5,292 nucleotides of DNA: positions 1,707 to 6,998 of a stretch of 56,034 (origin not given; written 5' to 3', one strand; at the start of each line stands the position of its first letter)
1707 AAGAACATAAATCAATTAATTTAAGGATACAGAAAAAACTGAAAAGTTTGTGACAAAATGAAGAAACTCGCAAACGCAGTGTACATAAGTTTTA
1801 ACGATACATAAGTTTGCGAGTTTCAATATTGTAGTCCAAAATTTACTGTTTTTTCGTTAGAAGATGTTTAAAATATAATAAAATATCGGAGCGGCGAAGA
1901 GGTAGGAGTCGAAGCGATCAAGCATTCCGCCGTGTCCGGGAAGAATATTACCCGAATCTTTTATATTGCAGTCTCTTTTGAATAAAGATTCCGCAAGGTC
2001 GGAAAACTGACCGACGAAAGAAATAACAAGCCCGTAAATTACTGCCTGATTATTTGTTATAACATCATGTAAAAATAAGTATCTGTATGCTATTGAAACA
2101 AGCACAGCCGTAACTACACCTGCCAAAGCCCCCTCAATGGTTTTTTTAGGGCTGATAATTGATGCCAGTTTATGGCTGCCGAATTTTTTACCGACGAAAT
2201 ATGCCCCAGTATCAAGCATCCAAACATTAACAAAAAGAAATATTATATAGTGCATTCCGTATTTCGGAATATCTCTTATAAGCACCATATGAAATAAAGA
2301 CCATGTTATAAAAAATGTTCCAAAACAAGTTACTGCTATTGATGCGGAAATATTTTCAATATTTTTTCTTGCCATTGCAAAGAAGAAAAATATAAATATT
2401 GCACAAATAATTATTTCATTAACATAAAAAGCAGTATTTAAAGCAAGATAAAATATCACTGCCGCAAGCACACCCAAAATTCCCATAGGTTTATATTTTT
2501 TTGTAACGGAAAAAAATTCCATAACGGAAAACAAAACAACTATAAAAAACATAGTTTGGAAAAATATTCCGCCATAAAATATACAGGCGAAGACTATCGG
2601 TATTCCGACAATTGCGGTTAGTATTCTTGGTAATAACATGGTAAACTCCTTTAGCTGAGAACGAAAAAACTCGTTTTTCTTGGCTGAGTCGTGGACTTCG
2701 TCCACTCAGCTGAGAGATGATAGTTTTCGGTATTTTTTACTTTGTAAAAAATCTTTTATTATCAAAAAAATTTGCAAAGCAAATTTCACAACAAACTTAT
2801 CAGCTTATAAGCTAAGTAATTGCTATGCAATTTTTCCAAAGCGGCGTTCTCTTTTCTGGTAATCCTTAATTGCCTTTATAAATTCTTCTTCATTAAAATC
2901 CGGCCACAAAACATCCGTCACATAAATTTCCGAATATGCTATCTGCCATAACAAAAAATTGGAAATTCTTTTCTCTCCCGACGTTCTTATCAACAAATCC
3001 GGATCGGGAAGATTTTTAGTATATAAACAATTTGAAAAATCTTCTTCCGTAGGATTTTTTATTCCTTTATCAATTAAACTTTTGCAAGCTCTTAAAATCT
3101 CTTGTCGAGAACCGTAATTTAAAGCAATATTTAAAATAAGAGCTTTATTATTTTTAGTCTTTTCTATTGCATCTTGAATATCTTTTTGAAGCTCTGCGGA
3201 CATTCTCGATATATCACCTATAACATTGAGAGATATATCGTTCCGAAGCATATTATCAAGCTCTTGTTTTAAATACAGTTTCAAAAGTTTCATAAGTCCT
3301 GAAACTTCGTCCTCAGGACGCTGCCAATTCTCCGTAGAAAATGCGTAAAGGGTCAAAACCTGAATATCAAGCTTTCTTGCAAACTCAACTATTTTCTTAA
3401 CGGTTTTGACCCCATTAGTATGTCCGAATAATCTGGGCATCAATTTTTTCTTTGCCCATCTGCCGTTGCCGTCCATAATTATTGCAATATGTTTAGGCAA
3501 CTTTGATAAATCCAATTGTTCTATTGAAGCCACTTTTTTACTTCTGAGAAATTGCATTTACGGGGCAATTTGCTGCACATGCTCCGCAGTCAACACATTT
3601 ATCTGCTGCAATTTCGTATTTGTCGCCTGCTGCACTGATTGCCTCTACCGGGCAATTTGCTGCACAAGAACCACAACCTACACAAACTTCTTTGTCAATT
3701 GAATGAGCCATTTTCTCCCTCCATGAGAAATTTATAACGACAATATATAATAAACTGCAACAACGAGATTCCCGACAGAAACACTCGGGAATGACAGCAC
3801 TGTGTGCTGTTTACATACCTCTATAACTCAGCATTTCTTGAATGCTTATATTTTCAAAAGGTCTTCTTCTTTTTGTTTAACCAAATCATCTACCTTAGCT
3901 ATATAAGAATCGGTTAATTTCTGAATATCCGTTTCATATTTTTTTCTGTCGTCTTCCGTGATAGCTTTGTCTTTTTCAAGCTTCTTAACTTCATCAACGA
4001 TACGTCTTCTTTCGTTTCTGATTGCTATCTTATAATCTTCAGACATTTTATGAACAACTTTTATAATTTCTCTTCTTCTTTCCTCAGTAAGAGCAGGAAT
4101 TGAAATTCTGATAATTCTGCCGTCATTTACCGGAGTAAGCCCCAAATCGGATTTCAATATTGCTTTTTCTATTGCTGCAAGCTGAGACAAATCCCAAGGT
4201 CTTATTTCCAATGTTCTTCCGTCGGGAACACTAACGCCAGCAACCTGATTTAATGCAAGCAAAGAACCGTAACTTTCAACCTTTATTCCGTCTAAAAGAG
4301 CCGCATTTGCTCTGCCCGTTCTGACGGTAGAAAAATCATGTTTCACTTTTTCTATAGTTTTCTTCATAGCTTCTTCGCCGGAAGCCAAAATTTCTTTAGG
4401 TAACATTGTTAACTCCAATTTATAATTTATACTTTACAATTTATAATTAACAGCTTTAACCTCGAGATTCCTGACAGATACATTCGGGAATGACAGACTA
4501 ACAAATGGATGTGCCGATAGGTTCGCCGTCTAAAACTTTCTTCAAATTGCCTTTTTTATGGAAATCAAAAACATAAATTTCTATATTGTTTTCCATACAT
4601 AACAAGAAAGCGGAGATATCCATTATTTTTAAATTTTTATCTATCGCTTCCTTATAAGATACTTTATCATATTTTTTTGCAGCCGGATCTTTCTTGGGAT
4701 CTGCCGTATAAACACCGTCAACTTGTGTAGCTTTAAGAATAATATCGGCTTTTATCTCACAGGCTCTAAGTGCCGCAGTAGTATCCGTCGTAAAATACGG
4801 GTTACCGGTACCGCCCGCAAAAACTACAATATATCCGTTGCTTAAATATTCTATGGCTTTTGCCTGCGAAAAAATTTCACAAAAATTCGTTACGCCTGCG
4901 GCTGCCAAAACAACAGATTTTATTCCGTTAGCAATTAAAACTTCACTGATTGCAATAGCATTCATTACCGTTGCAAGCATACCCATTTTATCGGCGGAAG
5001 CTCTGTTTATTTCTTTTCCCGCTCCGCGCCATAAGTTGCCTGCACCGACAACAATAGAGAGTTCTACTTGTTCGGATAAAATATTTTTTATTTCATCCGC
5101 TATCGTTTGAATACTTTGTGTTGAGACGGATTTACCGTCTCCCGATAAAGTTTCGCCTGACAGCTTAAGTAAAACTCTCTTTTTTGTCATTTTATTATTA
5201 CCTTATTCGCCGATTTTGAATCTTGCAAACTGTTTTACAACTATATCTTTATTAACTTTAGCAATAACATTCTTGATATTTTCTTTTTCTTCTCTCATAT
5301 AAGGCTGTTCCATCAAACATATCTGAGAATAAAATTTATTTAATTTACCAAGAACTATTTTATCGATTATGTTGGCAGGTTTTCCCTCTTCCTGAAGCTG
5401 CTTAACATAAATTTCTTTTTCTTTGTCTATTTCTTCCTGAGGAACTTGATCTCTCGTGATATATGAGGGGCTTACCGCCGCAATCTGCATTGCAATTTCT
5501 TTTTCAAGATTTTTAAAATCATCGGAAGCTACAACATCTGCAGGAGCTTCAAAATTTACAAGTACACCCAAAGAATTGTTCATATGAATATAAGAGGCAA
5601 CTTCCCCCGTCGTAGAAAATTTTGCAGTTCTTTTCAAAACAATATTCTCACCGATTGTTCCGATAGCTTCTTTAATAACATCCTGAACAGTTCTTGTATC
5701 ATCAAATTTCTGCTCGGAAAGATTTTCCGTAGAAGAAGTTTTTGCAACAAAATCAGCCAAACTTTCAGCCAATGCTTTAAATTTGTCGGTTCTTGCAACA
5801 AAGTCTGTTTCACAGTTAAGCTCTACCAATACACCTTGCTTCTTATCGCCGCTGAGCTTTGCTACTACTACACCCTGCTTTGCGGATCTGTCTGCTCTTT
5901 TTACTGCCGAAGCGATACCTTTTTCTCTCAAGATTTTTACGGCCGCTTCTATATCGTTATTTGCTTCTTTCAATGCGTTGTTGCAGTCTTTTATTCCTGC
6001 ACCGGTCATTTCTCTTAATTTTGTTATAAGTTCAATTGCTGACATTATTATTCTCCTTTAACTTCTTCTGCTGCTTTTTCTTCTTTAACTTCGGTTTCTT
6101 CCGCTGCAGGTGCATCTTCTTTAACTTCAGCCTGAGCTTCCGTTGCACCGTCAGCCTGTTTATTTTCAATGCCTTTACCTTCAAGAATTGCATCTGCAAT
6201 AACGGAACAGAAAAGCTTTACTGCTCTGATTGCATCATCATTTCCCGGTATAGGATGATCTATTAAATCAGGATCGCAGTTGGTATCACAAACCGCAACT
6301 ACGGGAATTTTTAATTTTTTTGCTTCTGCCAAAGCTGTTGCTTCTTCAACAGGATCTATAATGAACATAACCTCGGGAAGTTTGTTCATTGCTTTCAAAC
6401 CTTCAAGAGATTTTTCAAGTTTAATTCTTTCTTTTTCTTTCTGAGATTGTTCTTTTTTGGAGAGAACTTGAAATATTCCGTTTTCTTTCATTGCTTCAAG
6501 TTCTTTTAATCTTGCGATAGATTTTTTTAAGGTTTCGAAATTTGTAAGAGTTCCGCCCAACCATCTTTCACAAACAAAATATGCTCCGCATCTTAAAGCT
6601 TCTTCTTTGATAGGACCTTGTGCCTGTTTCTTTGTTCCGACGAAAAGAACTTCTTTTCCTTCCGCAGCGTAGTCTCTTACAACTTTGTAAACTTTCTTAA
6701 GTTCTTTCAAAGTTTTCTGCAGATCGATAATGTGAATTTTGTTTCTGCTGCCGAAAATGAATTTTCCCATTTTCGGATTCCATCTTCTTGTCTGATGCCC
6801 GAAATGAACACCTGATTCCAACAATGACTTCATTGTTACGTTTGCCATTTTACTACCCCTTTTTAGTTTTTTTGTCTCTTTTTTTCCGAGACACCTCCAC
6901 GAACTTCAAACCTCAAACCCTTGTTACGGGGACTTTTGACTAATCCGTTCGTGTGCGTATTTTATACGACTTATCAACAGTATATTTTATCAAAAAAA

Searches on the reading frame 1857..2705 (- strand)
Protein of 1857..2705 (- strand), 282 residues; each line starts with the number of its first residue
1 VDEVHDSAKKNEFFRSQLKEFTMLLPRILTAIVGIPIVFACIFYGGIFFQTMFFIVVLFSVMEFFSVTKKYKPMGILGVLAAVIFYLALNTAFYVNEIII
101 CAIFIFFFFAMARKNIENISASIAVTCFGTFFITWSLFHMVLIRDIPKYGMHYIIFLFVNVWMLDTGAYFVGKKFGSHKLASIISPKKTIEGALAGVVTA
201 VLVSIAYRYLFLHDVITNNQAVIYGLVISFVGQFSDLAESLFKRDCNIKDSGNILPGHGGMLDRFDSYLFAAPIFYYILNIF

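Call 68: search_protein_families(library=pfam, proteins=[window:1857-2705:-], max_evalue=0.001)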
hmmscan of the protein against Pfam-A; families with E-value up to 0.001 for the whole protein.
window:1857-2705:- (282 aa): 1 family
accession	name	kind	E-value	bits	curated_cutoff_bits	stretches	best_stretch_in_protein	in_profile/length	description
PF01148.25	CTP_transf_1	-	1.1e-63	216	24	1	27-282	3-264/264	Cytidylyltransferase family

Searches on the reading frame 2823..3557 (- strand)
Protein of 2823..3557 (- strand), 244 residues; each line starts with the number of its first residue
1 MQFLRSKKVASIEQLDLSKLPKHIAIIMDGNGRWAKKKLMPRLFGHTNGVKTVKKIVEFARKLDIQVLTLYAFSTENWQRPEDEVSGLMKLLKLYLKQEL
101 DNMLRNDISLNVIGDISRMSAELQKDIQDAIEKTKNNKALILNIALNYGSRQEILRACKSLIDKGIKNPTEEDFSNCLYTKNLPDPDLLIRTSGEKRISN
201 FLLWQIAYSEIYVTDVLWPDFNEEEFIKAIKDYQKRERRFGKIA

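Call 68: search_protein_families(library=pfam, proteins=[window:2823-3557:-], max_evalue=0.001)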
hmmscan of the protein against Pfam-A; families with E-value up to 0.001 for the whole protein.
window:2823-3557:- (244 aa): 1 family
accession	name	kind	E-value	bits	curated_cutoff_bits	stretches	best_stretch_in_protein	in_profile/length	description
PF01255.24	Prenyltransf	-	8.5e-92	307.1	27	1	27-241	1-219/219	Putative undecaprenyl diphosphate synthase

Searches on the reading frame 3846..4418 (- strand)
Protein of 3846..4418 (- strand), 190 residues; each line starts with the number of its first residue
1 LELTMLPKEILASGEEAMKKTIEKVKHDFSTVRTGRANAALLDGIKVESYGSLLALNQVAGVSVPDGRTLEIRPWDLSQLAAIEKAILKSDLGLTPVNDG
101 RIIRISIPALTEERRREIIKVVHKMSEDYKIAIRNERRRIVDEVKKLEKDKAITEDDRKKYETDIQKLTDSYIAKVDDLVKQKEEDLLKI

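Call 68: search_protein_families(library=pfam, proteins=[window:3846-4418:-], max_evalue=0.001)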
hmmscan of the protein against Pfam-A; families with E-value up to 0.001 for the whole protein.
window:3846-4418:- (190 aa): 1 family
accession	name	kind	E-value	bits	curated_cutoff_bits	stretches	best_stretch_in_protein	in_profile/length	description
PF01765.24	RRF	-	4.5e-65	218.9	29.7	1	26-188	2-164/164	Ribosome recycling factor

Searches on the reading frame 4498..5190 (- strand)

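Call 68: search_protein_families(library=pfam, proteins=[window:4498-5190:-], max_evalue=0.001)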
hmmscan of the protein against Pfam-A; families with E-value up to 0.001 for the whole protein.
window:4498-5190:- (230 aa): 1 family
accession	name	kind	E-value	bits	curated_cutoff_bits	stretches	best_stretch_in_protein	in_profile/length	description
PF00696.33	AA_kinase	-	1.1e-36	127.2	24.9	1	4-209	1-234/234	Amino acid kinase family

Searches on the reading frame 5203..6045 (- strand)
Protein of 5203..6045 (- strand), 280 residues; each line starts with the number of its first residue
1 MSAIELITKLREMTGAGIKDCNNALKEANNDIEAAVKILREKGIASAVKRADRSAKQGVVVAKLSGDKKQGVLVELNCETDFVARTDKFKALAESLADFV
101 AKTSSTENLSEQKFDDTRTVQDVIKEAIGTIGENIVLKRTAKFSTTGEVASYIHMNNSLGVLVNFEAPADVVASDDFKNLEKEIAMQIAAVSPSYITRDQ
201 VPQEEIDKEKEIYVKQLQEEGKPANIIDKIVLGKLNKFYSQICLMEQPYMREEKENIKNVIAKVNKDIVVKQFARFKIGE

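Call 68: search_protein_families(library=pfam, proteins=[window:5203-6045:-], max_evalue=0.001)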
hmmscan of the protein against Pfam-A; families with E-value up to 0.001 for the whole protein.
window:5203-6045:- (280 aa): 3 families
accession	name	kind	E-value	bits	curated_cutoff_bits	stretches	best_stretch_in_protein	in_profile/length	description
PF00889.24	EF_TS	-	2.3e-65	220.5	27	1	71-280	1-204/204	Elongation factor TS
PF22566.2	UBA_8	-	6.4e-05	23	26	1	5-39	5-39/46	UBA-like domain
PF25025.1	EF-Ts_N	-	0.0001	22.6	33.2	1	6-42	16-53/60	Elongation factor Ts, mitochondrial, N-terminal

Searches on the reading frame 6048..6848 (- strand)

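Call 68: search_protein_families(library=pfam, proteins=[window:6048-6848:-], max_evalue=0.001)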
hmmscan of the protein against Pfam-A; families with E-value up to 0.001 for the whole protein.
window:6048-6848:- (266 aa): 1 family
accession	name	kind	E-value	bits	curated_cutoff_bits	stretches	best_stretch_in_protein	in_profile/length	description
PF00318.25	Ribosomal_S2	-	2.8e-98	327.9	26.1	1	9-224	1-216/216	Ribosomal protein S2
